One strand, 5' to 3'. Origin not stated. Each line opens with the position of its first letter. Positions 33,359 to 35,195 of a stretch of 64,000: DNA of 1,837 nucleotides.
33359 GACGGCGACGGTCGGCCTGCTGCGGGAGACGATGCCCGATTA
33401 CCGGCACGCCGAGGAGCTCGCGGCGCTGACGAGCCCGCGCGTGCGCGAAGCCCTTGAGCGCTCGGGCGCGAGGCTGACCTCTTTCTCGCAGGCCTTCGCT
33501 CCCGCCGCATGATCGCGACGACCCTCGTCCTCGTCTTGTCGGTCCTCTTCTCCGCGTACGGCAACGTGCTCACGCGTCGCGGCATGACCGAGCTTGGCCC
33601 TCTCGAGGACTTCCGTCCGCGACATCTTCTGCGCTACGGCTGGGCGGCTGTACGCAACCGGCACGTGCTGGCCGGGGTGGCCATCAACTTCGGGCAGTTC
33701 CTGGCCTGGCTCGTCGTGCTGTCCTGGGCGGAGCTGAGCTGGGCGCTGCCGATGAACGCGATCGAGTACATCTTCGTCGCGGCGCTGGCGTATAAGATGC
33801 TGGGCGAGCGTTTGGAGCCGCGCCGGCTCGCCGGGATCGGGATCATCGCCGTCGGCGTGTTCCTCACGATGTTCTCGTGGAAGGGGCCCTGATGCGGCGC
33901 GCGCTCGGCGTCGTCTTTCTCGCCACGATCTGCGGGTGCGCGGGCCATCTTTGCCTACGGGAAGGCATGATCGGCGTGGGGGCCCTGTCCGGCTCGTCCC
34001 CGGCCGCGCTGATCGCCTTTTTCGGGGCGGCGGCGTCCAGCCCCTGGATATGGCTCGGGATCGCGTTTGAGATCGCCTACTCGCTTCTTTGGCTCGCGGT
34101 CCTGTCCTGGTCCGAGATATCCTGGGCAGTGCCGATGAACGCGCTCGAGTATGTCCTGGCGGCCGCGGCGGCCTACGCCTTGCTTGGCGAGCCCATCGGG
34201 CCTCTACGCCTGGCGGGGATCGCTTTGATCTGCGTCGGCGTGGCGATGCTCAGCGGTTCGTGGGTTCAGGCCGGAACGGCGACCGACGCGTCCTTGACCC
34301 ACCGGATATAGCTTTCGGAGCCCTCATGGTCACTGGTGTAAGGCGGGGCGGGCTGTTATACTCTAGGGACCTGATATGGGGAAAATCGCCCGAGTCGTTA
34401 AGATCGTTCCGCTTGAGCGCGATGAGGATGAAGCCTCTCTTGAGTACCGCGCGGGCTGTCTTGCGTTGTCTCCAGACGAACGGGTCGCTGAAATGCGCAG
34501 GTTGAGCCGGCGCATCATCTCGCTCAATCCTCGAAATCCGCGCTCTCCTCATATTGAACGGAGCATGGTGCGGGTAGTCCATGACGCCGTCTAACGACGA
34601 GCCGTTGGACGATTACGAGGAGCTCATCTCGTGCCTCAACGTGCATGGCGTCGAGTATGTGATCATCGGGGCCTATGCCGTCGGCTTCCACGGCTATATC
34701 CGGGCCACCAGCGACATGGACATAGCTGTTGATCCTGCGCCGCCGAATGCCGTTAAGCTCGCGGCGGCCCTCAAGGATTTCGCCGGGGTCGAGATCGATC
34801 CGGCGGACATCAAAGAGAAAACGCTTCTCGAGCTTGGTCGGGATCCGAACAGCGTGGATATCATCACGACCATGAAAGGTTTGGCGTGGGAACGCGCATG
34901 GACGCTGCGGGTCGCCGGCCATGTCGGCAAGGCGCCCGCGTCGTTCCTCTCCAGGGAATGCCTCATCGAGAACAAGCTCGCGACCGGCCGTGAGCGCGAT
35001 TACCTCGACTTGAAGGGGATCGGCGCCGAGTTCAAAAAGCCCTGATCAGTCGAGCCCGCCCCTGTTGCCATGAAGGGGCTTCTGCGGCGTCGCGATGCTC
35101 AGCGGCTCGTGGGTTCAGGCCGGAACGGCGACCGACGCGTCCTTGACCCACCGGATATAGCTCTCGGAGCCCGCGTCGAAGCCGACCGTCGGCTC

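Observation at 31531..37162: Non-canonical Ara4N-like aminosugar-lipid modification cluster (GT2 + YdjC/NaxD deacetylase + ArnE/F pair + SDR + DegT)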

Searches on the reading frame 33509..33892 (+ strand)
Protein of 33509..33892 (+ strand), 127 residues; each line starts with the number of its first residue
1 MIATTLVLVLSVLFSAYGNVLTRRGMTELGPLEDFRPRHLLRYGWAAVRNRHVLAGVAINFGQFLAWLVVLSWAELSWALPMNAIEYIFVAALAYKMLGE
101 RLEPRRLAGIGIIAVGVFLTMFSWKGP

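Call 4: search_protein_families(library=ncbifam, proteins=[window:33509-33892:+], max_evalue=0.01)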
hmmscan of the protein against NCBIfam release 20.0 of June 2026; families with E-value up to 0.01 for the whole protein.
window:33509-33892:+ (127 aa): 3 families
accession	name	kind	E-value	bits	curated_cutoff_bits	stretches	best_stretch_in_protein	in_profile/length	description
NF011625.2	PRK15051.1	equivalog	7.5e-07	29.3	92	1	6-119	4-106/111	4-amino-4-deoxy-L-arabinose-phosphoundecaprenol flippase subunit ArnE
NF002816.2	PRK02971.1-2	equivalog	3e-06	27.7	99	1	9-120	4-116/120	4-amino-4-deoxy-L-arabinose-phosphoundecaprenol flippase subunit ArnF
TIGR03340.1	phn_DUF6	hypoth_equivalog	0.0078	15.9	288.15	0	41-120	51-133/281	phosphonate utilization associated putative membrane protein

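Call 5: search_protein_families(library=pfam, proteins=[window:33509-33892:+], max_evalue=0.01)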
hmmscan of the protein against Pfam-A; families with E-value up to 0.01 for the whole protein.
window:33509-33892:+ (127 aa): 2 families
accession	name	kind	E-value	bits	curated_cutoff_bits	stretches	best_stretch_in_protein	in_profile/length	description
PF00892.27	EamA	-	6.3e-08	33.4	28.2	1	53-121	66-134/135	EamA-like transporter family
PF10639.15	TMEM234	-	0.0055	17.2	30.1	1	48-120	39-112/113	Putative transmembrane family 234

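Call 42: find_homologous_proteins(query=A2, max_evalue=0.001)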
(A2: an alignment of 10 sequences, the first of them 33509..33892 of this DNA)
Query A2 (10 sequences) (127 aa, profile of the alignment): 77 proteins with E <= 0.001 among 8000 candidates.
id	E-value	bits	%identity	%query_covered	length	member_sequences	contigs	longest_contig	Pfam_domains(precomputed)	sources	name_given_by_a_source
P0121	1.9e-54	201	71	100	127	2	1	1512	PF00892.27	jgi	jgi:drug/metabolite transporter (DMT)-like permease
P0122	7.1e-54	199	98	100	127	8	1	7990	PF00892.27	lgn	-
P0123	3.1e-53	197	91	100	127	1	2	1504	PF00892.27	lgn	-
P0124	3.4e-53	197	71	100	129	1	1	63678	PF00892.27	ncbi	-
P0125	1.2e-52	195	82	100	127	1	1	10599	PF00892.27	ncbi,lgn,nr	ncbi:MAG: EamA family transporter [Elusimicrobia bacterium]|nr:EamA family transporter [Elusimicrobi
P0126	2.5e-52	194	74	98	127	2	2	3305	PF00892.27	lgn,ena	-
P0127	1.2e-51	192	71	99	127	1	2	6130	PF00892.27,PF10639.16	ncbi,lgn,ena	-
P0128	1.2e-51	192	83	100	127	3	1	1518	PF00892.27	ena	-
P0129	1.4e-51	192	41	98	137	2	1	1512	-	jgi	jgi:drug/metabolite transporter (DMT)-like permease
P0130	1.5e-51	192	80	100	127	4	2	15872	PF00892.27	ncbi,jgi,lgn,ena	-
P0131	2.4e-51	191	88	100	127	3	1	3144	PF00892.27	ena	-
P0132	3.6e-51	190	40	98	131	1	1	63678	PF00892.27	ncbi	-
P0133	5.0e-51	190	77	100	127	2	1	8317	PF00892.27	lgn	-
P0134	5.7e-51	190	79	100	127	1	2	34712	PF00892.27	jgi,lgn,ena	-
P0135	5.9e-51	190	83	100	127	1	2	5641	PF00892.27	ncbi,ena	ncbi:MAG: EamA family transporter [Elusimicrobiota bacterium]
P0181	1.6e-32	130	36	100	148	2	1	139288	PF00892.27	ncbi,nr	ncbi:MAG TPA: DMT family transporter [Vicinamibacteria bacterium]|nr:DMT family transporter [Vicinam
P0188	8.1e-16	76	35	94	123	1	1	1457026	-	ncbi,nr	ncbi:hypothetical protein I6F31_05135 [Bradyrhizobium sp. NBAIM01]|nr:hypothetical protein [Bradyrhi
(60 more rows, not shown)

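Call 43: find_encoding_contigs(protein=P0188, flank=8000, max_places=1)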
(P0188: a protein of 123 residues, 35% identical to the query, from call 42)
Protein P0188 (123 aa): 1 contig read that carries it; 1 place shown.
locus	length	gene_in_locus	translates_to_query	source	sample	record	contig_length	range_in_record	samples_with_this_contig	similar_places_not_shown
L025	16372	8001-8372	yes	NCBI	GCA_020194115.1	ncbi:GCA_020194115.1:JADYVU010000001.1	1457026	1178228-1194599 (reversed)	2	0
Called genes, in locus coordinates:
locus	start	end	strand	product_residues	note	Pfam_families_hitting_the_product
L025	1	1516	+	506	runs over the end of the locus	PF01266:DAO (weak), PF00732:GMC_oxred_N, PF05199:GMC_oxred_C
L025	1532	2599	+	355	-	PF04321:RmlD_sub_bind, PF05368:NmrA, PF01073:3Beta_HSD, PF01370:Epimerase, PF02719:Polysacc_synt_2 (weak), PF07993:NAD_binding_4 (faint), PF13460:NAD_binding_10, PF16363:GDP_Man_Dehyd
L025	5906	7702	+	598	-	-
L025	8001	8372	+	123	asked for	-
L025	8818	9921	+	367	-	PF02615:Ldh_2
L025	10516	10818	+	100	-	-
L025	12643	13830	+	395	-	PF02771:Acyl-CoA_dh_N, PF02770:Acyl-CoA_dh_M, PF00441:Acyl-CoA_dh_1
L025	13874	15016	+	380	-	PF02771:Acyl-CoA_dh_N, PF02770:Acyl-CoA_dh_M, PF00441:Acyl-CoA_dh_1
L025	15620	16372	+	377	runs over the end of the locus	PF02746:MR_MLE_N, PF13378:MR_MLE_C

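Call 44: find_encoding_contigs(protein=P0181, flank=10000, max_places=1)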
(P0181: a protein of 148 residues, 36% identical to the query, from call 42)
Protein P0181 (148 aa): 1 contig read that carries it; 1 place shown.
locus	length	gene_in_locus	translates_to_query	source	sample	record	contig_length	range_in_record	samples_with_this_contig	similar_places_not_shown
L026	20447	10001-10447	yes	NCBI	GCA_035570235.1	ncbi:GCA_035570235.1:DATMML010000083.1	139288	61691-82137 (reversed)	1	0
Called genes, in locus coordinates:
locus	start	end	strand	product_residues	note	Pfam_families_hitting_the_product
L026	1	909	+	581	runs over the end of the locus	PF05157:MshEN, PF13191:AAA_16 (faint), PF00437:T2SSE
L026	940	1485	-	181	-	PF01871:AMMECR1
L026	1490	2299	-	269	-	PF01875:Memo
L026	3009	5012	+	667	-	PF09492:Pec_lyase (faint), PF00432:Prenyltrans (faint), PF13249:SQHop_cyclase_N, PF07678:TED_complement (faint), PF13243:SQHop_cyclase_C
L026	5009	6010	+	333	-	PF04055:Radical_SAM, PF11946:DUF3463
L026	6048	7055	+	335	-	PF01073:3Beta_HSD, PF01370:Epimerase, PF02719:Polysacc_synt_2, PF04321:RmlD_sub_bind (weak), PF05368:NmrA, PF07993:NAD_binding_4, PF16363:GDP_Man_Dehyd, PF13460:NAD_binding_10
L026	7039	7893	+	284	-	PF01048:PNP_UDP_1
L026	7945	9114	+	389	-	PF13506:Glyco_transf_21, PF13641:Glyco_tranf_2_3, PF00535:Glycos_transf_2, PF13632:Glyco_trans_2_3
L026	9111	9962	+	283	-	PF04794:YdjC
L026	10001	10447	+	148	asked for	PF00892:EamA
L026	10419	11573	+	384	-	PF01041:DegT_DnrJ_EryC1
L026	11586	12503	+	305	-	PF01073:3Beta_HSD, PF01370:Epimerase, PF02719:Polysacc_synt_2 (weak), PF04321:RmlD_sub_bind, PF13460:NAD_binding_10 (weak), PF16363:GDP_Man_Dehyd, PF07993:NAD_binding_4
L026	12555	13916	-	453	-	PF00884:Sulfatase, PF01663:Phosphodiest (weak), PF16347:SGSH_C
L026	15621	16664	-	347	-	PF07719:TPR_2 (faint), PF00515:TPR_1 (faint), PF12895:ANAPC3 (weak), PF13174:TPR_6 (faint), PF13176:TPR_7 (faint), PF13181:TPR_8 (faint), PF13432:TPR_16, PF14559:TPR_19, +4 more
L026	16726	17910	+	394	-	PF25973:BSH_CzcB (weak), PF25919:BSH_CusB, PF25967:RND-MFP_C, PF25989:YknX_C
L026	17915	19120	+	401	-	PF12704:MacB_PCD, PF02687:FtsX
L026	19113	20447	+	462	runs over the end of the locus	PF02321:OEP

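Call 46: search_protein_families(library=ncbifam, proteins=[L026:3009-5012:+, L026:5009-6010:+, L026:6048-7055:+, L026:7039-7893:+, L026:7945-9114:+, L026:9111-9962:+, L026:10001-10447:+], max_evalue=1e-20)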
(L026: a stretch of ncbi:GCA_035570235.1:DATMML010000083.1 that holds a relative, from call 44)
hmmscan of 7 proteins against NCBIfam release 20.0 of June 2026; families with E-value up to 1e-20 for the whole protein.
L026:3009-5012:+ (667 aa): 4 families
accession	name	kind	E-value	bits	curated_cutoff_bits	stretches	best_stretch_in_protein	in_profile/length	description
TIGR01507.1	hopene_cyclase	equivalog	1.7e-196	654.4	431.1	1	18-650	10-637/640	squalene--hopene cyclase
TIGR01787.1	squalene_cyclas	subfamily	1.2e-166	556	322.7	1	28-647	1-621/622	squalene/oxidosqualene cyclases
TIGR03463.1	osq_cycl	subfamily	9.3e-79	265.3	851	1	35-645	3-633/634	2,3-oxidosqualene cyclase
TIGR04277.1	squa_tetra_cyc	equivalog_domain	6.8e-56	190.1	500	1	381-649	351-623/624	tetrahymanol synthase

L026:5009-6010:+ (333 aa): 2 families
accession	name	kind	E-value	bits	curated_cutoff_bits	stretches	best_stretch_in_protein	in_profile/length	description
TIGR03470.1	HpnH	equivalog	2.8e-104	348.5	225.05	1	1-314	1-317/318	adenosyl-hopene transferase HpnH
TIGR03961.1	rSAM_PTO1314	hypoth_equivalog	6.7e-22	78.2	306.05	1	20-312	15-308/332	PTO1314 family radical SAM protein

L026:6048-7055:+ (335 aa): 5 families
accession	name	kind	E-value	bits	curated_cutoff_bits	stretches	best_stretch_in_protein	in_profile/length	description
TIGR03466.1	HpnA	hypoth_equivalog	1.6e-144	480.8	367.65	1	8-332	3-327/327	hopanoid-associated sugar epimerase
NF052578.1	StrlDmthSdmBMthl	equivalog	8.3e-74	249.3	600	1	8-332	3-328/328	sterol demethylase protein SdmB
NF042422.1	oxyalk_red_OleD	equivalog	8.4e-27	94.4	580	1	9-324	4-326/329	2-alkyl-3-oxoalkanoate reductase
TIGR01746.1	Thioester-redct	subfamily_domain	3e-24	86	213.35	1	8-264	2-293/371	thioester reductase domain-containing protein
NF042423.1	oxyalk_red_Shew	equivalog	3.8e-22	78.8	580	1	8-285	11-291/331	2-alkyl-3-oxoalkanoate reductase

L026:7039-7893:+ (284 aa): 3 families
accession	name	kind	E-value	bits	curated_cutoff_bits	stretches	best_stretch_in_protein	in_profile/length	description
TIGR03468.1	HpnG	hypoth_equivalog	1.2e-33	116.5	187.1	1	57-244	19-204/212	hopanoid-associated phosphorylase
NF004079.0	PRK05584.1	equivalog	2.5e-24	86.1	169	0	20-112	3-95/232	5'-methylthioadenosine/adenosylhomocysteine nucleosidase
NF005476.0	PRK07077.1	equivalog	2.6e-23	82.6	215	1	67-245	33-220/243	phosphorylase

L026:7945-9114:+ (389 aa): 1 family
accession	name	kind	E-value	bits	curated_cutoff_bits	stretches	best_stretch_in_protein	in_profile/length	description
TIGR03472.1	HpnI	equivalog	1e-96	324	310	1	7-383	3-371/373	bacteriohopanetetrol glucosamine biosynthesis glycosyltransferase HpnI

L026:9111-9962:+ (283 aa): 2 families
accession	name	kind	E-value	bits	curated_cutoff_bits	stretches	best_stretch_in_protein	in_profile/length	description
TIGR03473.1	HpnK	hypoth_equivalog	7.5e-118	392.9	232.6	1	1-282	1-280/283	hopanoid biosynthesis-associated protein HpnK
NF002559.0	PRK02134.1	equivalog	2.2e-35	122.4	227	1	2-153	3-148/249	chitin disaccharide deacetylase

L026:10001-10447:+ (148 aa): 0 families

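Call 52: search_solved_structures(query=A2, max_evalue=1)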
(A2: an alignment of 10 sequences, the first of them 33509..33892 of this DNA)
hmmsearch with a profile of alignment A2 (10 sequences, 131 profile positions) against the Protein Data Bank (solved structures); distinct sequences matched with E-value up to 1: 10.
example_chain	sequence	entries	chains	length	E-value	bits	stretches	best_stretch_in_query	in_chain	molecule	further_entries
9grz_B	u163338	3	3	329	0.039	17.1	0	46-119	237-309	Solute carrier family 35 member B1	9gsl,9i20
9gry_A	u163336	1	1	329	0.04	17.1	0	46-119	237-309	human SLC35B1-Q113F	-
9gs3_B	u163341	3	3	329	0.088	16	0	46-119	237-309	SLC35B1-E33A inward facing conformation | Solute carrier family 35 member B1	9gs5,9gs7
7b0k_A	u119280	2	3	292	0.25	14.5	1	76-119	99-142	Drug/metabolite transporter (DMT) superfamily permease | LicB protein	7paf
7mgx_A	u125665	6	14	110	0.28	14.3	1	83-121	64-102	Multidrug transporter EmrE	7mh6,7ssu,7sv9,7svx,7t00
8uwu_A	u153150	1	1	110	0.35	14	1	83-121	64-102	SMR family multidrug efflux protein EmrE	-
2i68_A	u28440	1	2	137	0.35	14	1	76-121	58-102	Protein emrE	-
3b5d_A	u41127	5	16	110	0.36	14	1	76-121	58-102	Multidrug transporter emrE | SMR family multidrug efflux protein EmrE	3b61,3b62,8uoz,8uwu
8uoz_B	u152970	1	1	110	0.37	14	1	76-121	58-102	SMR family multidrug efflux protein EmrE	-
7jk8_A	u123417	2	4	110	0.74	13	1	75-121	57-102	Multidrug SMR transporter | Multidrug transporter EmrE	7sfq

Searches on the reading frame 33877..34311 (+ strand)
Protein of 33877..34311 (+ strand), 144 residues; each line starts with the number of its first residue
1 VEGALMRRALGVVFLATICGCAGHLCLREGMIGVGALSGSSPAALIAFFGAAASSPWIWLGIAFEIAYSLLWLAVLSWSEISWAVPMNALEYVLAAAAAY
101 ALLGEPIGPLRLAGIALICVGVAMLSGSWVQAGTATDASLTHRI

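Call 4: search_protein_families(library=ncbifam, proteins=[window:33877-34311:+], max_evalue=0.01)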
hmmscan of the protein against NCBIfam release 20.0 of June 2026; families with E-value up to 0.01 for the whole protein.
window:33877-34311:+ (144 aa): 1 family
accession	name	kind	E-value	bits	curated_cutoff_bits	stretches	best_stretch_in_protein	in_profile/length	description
NF011625.2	PRK15051.1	equivalog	7.6e-07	29.3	92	1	57-128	37-110/111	4-amino-4-deoxy-L-arabinose-phosphoundecaprenol flippase subunit ArnE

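Call 5: search_protein_families(library=pfam, proteins=[window:33877-34311:+], max_evalue=0.01)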
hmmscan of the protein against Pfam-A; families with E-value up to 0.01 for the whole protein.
window:33877-34311:+ (144 aa): 2 families
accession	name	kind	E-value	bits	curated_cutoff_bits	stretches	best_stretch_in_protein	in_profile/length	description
PF00892.27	EamA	-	7.5e-06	26.7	28.2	1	42-126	44-134/135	EamA-like transporter family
PF10639.15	TMEM234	-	0.0011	19.4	30.1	1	60-124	46-111/113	Putative transmembrane family 234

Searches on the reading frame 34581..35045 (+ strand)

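Call 4: search_protein_families(library=ncbifam, proteins=[window:34581-35045:+], max_evalue=0.01)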
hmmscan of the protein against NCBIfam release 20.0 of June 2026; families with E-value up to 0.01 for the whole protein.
window:34581-35045:+ (154 aa): 1 family
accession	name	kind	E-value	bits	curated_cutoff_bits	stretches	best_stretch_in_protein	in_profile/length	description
NF047752.1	MntA_antitoxin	equivalog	0.0018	18.1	60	1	37-79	18-64/106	type VII toxin-antitoxin system MntA family adenylyltransferase antitoxin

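Call 5: search_protein_families(library=pfam, proteins=[window:34581-35045:+], max_evalue=0.01)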
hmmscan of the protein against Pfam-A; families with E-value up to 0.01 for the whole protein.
window:34581-35045:+ (154 aa): 0 families
